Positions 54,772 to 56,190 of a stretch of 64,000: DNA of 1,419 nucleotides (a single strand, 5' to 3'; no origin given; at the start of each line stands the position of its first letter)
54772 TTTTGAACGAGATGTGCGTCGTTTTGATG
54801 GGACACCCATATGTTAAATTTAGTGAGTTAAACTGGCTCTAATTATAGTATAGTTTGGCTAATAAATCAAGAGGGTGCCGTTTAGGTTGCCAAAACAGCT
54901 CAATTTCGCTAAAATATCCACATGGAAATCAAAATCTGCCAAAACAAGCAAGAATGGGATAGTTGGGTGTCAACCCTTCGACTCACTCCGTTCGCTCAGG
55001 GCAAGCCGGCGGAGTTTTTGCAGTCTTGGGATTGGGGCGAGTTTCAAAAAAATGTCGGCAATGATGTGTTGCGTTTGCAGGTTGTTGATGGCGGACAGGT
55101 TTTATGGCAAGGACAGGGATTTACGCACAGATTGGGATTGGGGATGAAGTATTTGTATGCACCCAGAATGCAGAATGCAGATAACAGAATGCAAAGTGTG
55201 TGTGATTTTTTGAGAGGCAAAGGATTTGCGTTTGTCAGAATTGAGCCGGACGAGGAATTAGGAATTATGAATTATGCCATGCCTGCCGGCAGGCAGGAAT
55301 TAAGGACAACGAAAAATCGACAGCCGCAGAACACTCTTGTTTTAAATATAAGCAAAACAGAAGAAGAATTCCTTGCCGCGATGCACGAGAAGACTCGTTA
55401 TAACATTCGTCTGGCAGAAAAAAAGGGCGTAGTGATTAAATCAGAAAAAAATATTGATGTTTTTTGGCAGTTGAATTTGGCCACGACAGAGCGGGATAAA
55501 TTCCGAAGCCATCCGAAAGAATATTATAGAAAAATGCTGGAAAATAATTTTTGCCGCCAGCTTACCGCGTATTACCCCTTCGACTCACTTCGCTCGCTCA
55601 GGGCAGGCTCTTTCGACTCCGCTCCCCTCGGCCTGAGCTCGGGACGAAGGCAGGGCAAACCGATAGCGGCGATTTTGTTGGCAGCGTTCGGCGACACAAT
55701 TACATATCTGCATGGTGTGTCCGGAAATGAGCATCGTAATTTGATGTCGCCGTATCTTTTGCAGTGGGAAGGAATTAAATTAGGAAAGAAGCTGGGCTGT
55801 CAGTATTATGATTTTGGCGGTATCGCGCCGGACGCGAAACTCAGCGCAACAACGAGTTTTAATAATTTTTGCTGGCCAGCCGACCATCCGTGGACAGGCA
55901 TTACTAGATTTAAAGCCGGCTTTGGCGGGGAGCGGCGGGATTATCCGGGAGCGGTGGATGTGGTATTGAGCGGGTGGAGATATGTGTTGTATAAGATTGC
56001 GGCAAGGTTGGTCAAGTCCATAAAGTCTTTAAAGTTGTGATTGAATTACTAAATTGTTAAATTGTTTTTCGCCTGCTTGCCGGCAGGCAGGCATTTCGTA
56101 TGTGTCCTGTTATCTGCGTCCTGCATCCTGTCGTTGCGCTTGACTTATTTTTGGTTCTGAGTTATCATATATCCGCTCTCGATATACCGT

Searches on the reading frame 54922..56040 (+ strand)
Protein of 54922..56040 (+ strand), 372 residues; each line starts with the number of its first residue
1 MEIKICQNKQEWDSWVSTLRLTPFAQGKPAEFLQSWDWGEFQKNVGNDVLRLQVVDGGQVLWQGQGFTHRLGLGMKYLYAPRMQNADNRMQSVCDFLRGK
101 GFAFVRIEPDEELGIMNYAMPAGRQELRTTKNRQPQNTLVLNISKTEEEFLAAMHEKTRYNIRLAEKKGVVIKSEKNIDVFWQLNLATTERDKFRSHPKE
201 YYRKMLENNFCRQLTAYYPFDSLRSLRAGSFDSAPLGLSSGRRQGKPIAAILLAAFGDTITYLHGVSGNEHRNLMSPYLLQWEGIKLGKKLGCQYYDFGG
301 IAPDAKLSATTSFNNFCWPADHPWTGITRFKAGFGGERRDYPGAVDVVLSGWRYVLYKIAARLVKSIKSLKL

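Call 10: search_protein_families(library=pfam, proteins=[window:54922-56040:+])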
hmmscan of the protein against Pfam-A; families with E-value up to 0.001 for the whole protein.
window:54922-56040:+ (372 aa): 2 families
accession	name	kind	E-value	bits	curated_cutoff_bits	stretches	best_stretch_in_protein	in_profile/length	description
PF02388.22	FemAB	-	1.4e-30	106.9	24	2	246-361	306-405/406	FemAB family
PF13480.13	Acetyltransf_6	-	4.5e-07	30.6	22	1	238-303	74-139/143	Acetyltransferase (GNAT) domain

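Call 51: find_homologous_proteins(query=window:54922-56040:+, max_evalue=1e-20)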
Query window:54922-56040:+ (372 aa): 4723 proteins with E <= 1e-20 among 8000 candidates; the best 120 are listed.
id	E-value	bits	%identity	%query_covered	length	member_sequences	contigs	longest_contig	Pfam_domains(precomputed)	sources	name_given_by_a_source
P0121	1.3e-257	872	100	100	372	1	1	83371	PF13480.14,PF02388.23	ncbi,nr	ncbi:MAG: peptidoglycan bridge formation glycyltransferase FemA/FemB family protein [Candidatus Maga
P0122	1.0e-191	655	78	100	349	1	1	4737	PF13480.14,PF02388.23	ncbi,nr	ncbi:MAG: peptidoglycan bridge formation glycyltransferase FemA/FemB family protein [Candidatus Maga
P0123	1.7e-156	539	70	97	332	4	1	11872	PF13480.14,PF02388.23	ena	-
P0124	1.9e-148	512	66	99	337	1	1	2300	PF13480.14,PF02388.23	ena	-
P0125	1.1e-144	500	64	97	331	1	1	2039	PF02388.23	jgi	-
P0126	3.4e-140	485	61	100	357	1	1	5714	PF13480.14,PF02388.23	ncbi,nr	ncbi:MAG: peptidoglycan bridge formation glycyltransferase FemA/FemB family protein [Candidatus Maga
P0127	5.6e-123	428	55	98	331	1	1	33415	PF13480.14,PF02388.23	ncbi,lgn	ncbi:MAG: peptidoglycan bridge formation glycyltransferase FemA/FemB family protein [Candidatus Maga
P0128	2.9e-119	416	54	98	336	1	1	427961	PF13480.14,PF02388.23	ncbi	-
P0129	4.1e-117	409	53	98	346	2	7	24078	PF13480.14,PF02388.23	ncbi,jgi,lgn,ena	-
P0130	1.6e-116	407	53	98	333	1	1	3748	PF13480.14,PF02388.23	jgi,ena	-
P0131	1.6e-115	404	52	98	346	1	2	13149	PF13480.14,PF02388.23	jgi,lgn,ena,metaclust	metaclust:\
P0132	4.6e-115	402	53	98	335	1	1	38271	PF13480.14,PF02388.23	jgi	-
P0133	7.6e-112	392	50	98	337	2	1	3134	PF13480.14,PF02388.23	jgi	-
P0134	9.8e-112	391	53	98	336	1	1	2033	PF13480.14,PF02388.23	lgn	-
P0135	2.4e-110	387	51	98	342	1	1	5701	PF13480.14,PF02388.23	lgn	-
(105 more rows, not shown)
